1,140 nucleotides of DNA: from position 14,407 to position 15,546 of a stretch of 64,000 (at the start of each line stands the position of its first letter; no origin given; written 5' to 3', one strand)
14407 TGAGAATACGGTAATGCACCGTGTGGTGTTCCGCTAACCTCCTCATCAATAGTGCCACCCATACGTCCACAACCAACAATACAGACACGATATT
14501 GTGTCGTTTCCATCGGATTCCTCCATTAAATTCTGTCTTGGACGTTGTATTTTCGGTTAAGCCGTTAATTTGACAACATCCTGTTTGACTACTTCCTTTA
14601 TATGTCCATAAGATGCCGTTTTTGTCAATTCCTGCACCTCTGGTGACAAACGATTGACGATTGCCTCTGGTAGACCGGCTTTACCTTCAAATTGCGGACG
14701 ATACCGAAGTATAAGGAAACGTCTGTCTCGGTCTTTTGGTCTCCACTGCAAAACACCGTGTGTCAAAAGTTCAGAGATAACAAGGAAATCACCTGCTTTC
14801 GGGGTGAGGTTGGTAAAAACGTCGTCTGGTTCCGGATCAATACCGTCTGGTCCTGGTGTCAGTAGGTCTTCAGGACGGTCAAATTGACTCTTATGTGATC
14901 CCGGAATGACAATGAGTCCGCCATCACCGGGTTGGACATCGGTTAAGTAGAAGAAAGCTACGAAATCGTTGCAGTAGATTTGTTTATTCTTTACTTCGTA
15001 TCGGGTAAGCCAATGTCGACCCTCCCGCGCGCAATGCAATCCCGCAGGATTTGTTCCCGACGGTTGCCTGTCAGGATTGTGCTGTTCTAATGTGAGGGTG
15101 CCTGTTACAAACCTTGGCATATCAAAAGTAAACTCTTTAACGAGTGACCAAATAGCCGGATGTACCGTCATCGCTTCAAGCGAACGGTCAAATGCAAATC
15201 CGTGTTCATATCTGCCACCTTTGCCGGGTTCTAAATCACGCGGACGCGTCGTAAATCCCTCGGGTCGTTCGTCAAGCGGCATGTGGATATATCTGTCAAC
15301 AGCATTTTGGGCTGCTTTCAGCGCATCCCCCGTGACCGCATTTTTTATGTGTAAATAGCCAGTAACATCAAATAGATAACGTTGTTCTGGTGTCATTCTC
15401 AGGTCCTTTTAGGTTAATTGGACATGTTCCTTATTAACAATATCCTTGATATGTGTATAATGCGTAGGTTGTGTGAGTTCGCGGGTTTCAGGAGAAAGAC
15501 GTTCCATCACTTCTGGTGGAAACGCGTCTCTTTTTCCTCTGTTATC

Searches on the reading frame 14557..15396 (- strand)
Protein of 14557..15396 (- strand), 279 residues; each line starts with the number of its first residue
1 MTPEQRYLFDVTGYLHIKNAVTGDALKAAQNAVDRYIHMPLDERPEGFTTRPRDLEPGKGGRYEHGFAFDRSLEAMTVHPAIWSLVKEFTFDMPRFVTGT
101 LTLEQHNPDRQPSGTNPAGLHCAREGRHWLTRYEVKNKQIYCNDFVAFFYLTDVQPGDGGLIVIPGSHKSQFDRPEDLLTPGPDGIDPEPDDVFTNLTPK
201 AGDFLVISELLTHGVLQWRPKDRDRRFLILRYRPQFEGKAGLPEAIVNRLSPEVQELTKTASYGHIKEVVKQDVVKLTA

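Call 3: search_protein_families(library=pfam, proteins=[window:14557-15396:-], max_evalue=1)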
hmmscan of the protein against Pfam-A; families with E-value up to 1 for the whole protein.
window:14557-15396:- (279 aa): 1 family
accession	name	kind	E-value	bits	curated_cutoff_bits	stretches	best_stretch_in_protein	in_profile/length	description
PF05721.19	PhyH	-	3.5e-09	37.7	22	1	9-214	1-201/213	Phytanoyl-CoA dioxygenase (PhyH)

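Call 4: search_protein_families(library=ncbifam, proteins=[window:14557-15396:-], max_evalue=1)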
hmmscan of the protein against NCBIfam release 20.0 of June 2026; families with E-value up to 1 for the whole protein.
window:14557-15396:- (279 aa): 1 family
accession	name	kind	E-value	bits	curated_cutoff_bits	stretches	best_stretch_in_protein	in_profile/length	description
TIGR02408.1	ectoine_ThpD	equivalog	0.011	15.1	336.5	0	150-170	151-171/277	ectoine hydroxylase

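Call 6: search_solved_structures(query=window:14557-15396:-, max_evalue=10, show_alignments=4)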
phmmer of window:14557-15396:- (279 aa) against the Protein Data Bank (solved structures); distinct sequences matched with E-value up to 10: 4.
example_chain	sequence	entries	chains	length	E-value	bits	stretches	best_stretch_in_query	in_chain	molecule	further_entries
4xc9_A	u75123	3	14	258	4.4e-08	36.1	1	126-236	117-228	oxidase/hydroxylase | Putative oxidase/hydroxylase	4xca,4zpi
4xcb_A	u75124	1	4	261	4.5e-08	36.1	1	126-236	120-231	oxidase/hydroxylase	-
2a1x_A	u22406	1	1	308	0.66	12.6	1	2-215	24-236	Phytanoyl-CoA dioxygenase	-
1af2_A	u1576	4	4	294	1.7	11.3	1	20-76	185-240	CYTIDINE DEAMINASE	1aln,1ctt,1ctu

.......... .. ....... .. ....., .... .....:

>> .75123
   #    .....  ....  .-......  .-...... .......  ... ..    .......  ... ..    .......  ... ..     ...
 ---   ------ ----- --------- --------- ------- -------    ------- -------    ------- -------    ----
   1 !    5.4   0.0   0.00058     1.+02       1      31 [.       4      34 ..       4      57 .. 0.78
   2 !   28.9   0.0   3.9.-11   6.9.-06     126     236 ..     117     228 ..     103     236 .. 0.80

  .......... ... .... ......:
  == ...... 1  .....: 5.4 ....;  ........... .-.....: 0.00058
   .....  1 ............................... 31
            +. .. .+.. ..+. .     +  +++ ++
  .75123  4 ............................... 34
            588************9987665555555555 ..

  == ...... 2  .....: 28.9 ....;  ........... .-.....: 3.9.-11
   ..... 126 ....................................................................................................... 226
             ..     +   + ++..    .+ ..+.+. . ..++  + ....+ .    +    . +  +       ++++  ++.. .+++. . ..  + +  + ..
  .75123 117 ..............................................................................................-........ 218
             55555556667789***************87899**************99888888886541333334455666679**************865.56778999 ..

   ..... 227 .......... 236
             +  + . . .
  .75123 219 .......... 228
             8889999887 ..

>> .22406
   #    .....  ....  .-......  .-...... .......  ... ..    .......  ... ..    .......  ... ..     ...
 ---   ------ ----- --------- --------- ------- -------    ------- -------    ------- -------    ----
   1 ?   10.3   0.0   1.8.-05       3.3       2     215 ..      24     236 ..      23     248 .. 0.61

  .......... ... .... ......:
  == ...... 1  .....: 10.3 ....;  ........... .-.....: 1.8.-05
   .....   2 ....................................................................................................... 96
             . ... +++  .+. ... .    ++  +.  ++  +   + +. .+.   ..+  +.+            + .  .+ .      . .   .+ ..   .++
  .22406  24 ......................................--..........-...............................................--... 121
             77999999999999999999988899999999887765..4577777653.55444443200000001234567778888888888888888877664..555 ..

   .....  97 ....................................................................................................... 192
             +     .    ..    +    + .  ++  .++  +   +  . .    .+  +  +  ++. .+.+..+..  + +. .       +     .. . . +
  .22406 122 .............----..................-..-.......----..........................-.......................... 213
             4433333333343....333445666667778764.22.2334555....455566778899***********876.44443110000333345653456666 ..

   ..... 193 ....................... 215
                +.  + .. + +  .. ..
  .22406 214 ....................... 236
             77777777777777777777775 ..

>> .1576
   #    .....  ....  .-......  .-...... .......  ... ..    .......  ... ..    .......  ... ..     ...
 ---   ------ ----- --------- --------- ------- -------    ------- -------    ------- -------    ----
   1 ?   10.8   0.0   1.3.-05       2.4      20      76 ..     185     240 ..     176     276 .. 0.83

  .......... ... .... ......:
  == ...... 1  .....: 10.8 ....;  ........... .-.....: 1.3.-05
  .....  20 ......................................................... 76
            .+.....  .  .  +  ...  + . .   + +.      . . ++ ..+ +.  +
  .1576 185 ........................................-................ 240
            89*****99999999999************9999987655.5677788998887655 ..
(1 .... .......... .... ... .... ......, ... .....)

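Call 7: find_homologous_proteins(query=window:14557-15396:-, max_evalue=0.001)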
Query window:14557-15396:- (279 aa): 863 proteins with E <= 0.001 among 1719 candidates; the best 120 are listed.
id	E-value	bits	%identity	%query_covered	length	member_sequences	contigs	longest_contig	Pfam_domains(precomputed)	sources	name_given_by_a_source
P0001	6.6e-175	598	90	100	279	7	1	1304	PF05721.20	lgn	-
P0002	1.5e-174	597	90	100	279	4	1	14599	PF05721.20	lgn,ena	-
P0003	1.6e-174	597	91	100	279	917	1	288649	PF05721.20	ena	-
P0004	1.5e-133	463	70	100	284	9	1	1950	PF05721.20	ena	-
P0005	6.1e-133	461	69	100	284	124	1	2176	PF05721.20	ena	-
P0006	2.5e-131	455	69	100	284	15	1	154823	PF05721.20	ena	-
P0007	8.5e-130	450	70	100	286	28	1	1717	PF05721.20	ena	-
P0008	2.3e-129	449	68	100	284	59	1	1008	PF05721.20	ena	-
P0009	1.6e-128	446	68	100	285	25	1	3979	PF05721.20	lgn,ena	-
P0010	3.3e-128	445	68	100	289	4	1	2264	PF05721.20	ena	-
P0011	5.9e-128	444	68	100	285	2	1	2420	PF05721.20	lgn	-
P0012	6.4e-128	444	68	100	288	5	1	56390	PF05721.20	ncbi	-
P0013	6.5e-128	444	68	100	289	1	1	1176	PF05721.20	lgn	-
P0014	8.8e-128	444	68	100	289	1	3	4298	PF05721.20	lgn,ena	-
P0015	1.1e-127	444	68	100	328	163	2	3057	PF05721.20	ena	-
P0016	2.4e-127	442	68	100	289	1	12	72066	PF05721.20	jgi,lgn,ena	-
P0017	7.8e-127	441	68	100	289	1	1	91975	PF05721.20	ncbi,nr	ncbi:hypothetical protein CMK14_10825 [Candidatus Poribacteria bacterium]|nr:hypothetical protein [C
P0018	2.0e-125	436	67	100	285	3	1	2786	PF05721.20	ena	-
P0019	5.2e-122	425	66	100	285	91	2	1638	PF05721.20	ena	-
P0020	6.7e-107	375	61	100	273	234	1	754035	PF05721.20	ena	-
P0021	1.4e-106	374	61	100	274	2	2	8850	PF05721.20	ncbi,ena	-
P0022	5.7e-106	372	60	100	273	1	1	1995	PF05721.20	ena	-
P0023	3.6e-103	363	59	100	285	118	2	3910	PF05721.20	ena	-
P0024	1.8e-102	361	59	100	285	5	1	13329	PF05721.20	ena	-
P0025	2.1e-102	361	60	100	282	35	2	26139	PF05721.20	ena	-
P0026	3.1e-102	360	59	97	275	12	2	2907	PF05721.20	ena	-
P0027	5.9e-102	359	58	100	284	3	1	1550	PF05721.20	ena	-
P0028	1.5e-101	358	58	100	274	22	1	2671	PF05721.20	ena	-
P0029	5.1e-99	349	57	100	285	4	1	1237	PF05721.20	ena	-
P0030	5.0e-98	346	57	100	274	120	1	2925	PF05721.20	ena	-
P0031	6.5e-98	346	72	72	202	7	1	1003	PF05721.20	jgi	jgi:ectoine hydroxylase-related dioxygenase (phytanoyl-CoA dioxygenase family)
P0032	2.5e-97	344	57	100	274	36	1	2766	PF05721.20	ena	-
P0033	5.4e-93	330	54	100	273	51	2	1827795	PF05721.20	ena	-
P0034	3.4e-92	327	63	84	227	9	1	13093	PF05721.20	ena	-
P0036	3.6e-91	324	54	100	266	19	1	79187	PF05721.20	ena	-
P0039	6.6e-88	313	53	100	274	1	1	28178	PF05721.20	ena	-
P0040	4.7e-87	310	54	100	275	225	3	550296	PF05721.20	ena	-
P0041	3.1e-86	307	52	100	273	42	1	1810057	PF05721.20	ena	-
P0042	1.9e-85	305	54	100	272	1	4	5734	PF05721.20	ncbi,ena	-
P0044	8.0e-85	303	51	100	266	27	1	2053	PF05721.20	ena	-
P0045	1.2e-84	302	52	100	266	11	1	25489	PF05721.20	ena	-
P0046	2.2e-84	301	51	100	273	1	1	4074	PF05721.20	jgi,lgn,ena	-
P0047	2.9e-84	301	49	100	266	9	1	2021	PF05721.20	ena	-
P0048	5.9e-84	300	52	100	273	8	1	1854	PF05721.20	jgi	jgi:ectoine hydroxylase-related dioxygenase (phytanoyl-CoA dioxygenase family)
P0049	3.7e-83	297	51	99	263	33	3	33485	PF05721.20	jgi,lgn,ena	jgi:ectoine hydroxylase-related dioxygenase (phytanoyl-CoA dioxygenase family)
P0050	5.1e-83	297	53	100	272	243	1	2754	PF05721.20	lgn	-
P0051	6.1e-83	297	51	100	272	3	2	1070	PF05721.20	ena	-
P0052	8.8e-83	296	51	100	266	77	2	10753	PF05721.20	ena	-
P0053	1.2e-82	296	50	100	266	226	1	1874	PF05721.20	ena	-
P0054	1.4e-82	295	51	100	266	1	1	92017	PF05721.20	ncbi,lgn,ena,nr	ncbi:MAG: hypothetical protein GKR89_16015 [Candidatus Latescibacteria bacterium]|nr:hypothetical pr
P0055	1.8e-82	295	51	100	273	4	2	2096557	PF05721.20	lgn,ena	-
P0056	2.1e-82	295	55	97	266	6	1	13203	PF05721.20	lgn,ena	-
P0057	3.3e-82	294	52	100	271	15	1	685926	PF05721.20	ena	-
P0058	3.7e-82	294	52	100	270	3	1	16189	PF05721.20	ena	-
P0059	3.9e-82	294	61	78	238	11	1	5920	PF05721.20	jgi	-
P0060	4.7e-82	294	52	100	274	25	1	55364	PF05721.20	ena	-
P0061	6.7e-82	293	55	97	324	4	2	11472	PF05721.20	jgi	-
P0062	1.1e-81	293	52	100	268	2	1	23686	PF05721.20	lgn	-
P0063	1.2e-81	292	52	100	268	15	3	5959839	PF05721.20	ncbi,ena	-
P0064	1.3e-81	292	51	100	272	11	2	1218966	PF05721.20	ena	-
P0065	1.3e-81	292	50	100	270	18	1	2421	PF05721.20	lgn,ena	-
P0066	1.9e-81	292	51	100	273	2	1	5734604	PF05721.20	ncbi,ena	-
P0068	2.0e-81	292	52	100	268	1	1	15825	PF05721.20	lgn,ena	-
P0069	2.8e-81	291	53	98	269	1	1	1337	PF05721.20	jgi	jgi:hypothetical protein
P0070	3.0e-81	291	50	100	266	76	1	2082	PF05721.20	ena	-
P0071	3.5e-81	291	52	97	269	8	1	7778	PF05721.20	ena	-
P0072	3.7e-81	291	53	98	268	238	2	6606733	PF05721.20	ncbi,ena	-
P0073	4.3e-81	291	49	100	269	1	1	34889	PF05721.20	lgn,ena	-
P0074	6.3e-81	290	52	100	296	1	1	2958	PF05721.20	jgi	jgi:hypothetical protein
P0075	7.3e-81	290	50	100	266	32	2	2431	PF05721.20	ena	-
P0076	7.3e-81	290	52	100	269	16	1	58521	PF05721.20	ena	-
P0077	8.0e-81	290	51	100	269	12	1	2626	PF05721.20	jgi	jgi:ectoine hydroxylase-related dioxygenase (phytanoyl-CoA dioxygenase family)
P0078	1.0e-80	289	51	100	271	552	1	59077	PF05721.20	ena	-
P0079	1.2e-80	289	53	97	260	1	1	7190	PF05721.20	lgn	-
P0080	1.7e-80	289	51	97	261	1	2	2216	PF05721.20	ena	-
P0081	1.7e-80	289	50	100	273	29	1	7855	PF05721.20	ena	-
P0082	1.7e-80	289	51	98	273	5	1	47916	PF05721.20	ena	-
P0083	1.8e-80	289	49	100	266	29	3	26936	PF05721.20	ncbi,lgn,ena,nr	ncbi:TPA: hypothetical protein EYN65_00545 [Candidatus Poribacteria bacterium]|nr:hypothetical prote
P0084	1.8e-80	289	50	100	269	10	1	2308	PF05721.20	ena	-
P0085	2.5e-80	288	51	100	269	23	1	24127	PF05721.20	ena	-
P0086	2.7e-80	288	51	99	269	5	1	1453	PF05721.20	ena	-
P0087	3.1e-80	288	52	100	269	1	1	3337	PF05721.20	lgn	-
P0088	3.9e-80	287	53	97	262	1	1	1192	PF05721.20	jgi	jgi:hypothetical protein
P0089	4.2e-80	287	52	98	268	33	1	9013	PF05721.20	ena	-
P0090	4.4e-80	287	50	100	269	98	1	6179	PF05721.20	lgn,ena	-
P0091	6.2e-80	287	51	99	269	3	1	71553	PF05721.20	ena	-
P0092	7.8e-80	286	51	97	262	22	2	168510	PF05721.20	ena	-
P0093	8.6e-80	286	52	100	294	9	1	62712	PF05721.20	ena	-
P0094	1.2e-79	286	49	100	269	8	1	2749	PF05721.20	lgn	-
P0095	1.3e-79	286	52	100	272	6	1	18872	PF05721.20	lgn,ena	-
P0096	1.3e-79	286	49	100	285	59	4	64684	PF05721.20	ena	-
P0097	1.6e-79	285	51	97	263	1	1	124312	PF05721.20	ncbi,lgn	ncbi:MAG: phytanoyl-CoA dioxygenase family protein [Chloroflexota bacterium]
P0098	1.7e-79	285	51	100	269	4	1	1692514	PF05721.20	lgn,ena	-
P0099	1.7e-79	285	51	97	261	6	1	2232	PF05721.20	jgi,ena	jgi:hypothetical protein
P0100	1.8e-79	285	50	100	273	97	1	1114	PF05721.20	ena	-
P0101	2.5e-79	285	53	97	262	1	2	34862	PF05721.20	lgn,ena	-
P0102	2.8e-79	285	51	98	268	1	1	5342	PF05721.20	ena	-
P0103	3.3e-79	284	50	97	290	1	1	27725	PF05721.20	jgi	-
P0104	4.0e-79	284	51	100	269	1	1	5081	PF05721.20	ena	-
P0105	4.2e-79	284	51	99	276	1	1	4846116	PF05721.20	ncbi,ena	-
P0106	6.1e-79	284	52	97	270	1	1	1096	PF05721.20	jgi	jgi:hypothetical protein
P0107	7.2e-79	283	49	95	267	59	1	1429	PF05721.20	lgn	-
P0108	8.9e-79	283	50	100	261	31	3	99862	PF05721.20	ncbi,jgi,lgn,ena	-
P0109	9.5e-79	283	50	100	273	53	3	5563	PF05721.20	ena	-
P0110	9.9e-79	283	51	100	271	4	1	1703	PF05721.20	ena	-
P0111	1.5e-78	282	51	100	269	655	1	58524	PF05721.20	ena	-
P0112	1.5e-78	282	51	100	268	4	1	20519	PF05721.20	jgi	jgi:ectoine hydroxylase-related dioxygenase (phytanoyl-CoA dioxygenase family)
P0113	1.6e-78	282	52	100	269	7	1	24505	PF05721.20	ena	-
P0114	2.1e-78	282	49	100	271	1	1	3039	PF05721.20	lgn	-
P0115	3.5e-78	281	52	100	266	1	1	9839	PF05721.20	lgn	-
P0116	4.1e-78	281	48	100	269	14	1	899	PF05721.20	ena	-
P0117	6.5e-78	280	50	100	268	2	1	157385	PF05721.20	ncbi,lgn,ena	-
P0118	7.3e-78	280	51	99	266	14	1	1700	PF05721.20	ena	-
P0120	9.3e-78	280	50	99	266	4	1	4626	PF05721.20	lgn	-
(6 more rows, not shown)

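Call 14: search_solved_structures(query=A1, max_evalue=10, show_alignments=5)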
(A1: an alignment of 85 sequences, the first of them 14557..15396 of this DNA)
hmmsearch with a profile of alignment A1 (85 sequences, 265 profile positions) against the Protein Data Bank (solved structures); distinct sequences matched with E-value up to 10: 7.
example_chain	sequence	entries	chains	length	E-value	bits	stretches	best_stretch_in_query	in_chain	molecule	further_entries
4xc9_A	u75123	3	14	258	8.3e-15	58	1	1-225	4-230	oxidase/hydroxylase | Putative oxidase/hydroxylase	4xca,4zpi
4xcb_A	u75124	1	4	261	8.6e-15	57.9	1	1-225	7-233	oxidase/hydroxylase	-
2a1x_A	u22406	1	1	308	2.3e-05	27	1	1-205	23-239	Phytanoyl-CoA dioxygenase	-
5epa_A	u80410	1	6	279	9.1e-05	25.1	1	11-195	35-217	SnoK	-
4mhr_A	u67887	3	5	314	0.012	18.1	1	4-159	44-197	Ectoine hydroxylase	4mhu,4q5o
8zyb_E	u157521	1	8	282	0.024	17.1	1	134-245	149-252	DhiD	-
3emr_A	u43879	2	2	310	0.23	13.9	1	2-156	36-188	EctD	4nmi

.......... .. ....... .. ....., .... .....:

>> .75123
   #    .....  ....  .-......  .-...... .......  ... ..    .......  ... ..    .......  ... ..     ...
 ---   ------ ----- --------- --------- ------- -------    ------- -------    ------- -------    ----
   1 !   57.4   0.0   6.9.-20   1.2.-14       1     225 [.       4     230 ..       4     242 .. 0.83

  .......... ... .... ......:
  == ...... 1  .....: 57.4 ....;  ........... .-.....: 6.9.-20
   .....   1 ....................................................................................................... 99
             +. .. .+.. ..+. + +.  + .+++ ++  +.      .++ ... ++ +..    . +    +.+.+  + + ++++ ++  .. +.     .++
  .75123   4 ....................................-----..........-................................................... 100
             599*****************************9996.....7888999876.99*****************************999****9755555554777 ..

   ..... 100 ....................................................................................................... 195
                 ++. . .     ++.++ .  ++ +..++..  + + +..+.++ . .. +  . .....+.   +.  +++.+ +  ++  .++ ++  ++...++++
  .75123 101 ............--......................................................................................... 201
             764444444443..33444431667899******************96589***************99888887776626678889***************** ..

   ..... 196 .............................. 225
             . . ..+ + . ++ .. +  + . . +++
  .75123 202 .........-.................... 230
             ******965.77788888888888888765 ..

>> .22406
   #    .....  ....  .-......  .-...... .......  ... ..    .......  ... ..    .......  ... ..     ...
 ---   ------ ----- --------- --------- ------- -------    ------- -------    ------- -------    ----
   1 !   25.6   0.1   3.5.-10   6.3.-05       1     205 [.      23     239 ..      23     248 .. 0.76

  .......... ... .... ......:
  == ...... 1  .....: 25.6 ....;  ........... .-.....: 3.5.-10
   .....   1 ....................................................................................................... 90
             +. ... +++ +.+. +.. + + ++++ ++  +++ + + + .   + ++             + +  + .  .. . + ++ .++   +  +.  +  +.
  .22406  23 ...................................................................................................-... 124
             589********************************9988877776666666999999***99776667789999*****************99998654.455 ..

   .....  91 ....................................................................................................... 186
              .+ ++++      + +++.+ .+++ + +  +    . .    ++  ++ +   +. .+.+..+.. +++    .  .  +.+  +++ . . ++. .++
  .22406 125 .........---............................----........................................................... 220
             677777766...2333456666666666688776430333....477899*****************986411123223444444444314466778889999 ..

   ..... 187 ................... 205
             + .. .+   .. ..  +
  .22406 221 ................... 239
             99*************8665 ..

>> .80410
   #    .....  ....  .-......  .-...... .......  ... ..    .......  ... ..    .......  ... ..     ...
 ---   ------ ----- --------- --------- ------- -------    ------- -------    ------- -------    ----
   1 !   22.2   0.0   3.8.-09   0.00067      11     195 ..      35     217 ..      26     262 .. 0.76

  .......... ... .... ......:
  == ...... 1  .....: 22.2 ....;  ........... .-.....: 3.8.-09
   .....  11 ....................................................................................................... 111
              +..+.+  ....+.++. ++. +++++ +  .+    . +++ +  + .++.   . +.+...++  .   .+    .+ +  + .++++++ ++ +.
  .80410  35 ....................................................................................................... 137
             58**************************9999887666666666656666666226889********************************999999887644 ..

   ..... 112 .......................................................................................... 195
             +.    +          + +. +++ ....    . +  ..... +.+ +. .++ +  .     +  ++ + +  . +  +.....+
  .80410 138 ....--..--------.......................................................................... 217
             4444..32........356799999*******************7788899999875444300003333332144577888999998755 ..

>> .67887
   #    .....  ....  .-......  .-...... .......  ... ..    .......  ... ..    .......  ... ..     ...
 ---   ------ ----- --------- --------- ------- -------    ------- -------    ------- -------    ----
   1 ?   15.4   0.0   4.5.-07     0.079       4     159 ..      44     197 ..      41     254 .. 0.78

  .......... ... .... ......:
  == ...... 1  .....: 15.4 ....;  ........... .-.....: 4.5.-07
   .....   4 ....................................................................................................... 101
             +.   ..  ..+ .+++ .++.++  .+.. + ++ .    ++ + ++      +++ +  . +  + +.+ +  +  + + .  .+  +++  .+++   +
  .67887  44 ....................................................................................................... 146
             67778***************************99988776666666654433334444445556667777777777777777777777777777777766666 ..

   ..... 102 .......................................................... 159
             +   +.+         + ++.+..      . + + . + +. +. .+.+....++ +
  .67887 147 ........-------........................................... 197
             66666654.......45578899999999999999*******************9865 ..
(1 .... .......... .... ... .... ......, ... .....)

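Call 23: predict_structure(alignment_id=A1)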
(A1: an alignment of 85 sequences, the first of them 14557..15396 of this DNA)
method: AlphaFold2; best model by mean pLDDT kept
length: 279 residues; sequences in the alignment: 85
mean_pLDDT: 93.3   pTM: 0.91
mean pLDDT of the five models: 93.3, 93.2, 92.9, 92.5, 92.1
residues with pLDDT >= 90: 229; 70-90: 46; 50-70: 4; < 50: 0
segments of 3 or more residues with pLDDT < 50: none
pLDDT, mean of each block of 10 residues (from residue 1): 95 97 98 96 93 91 96 97 96 97 93 80 78 91 96 96 94 84 88 95 97 95 97 91 94 98 96 95
secondary structure, 60 per line:
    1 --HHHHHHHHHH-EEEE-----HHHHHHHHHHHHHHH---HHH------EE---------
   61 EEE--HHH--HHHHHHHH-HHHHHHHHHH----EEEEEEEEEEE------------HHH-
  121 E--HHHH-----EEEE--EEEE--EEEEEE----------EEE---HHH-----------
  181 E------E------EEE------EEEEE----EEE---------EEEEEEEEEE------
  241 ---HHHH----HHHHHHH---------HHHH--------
elements in order: H3-12 E14-17 H23-37 E61-63 H71-78 H80-89 E94-104 H124-127 E133-136 E139-142 E145-150 E161-163 E195-197 E204-208 E213-215 E225-234 H244-247 H252-258 H268-271
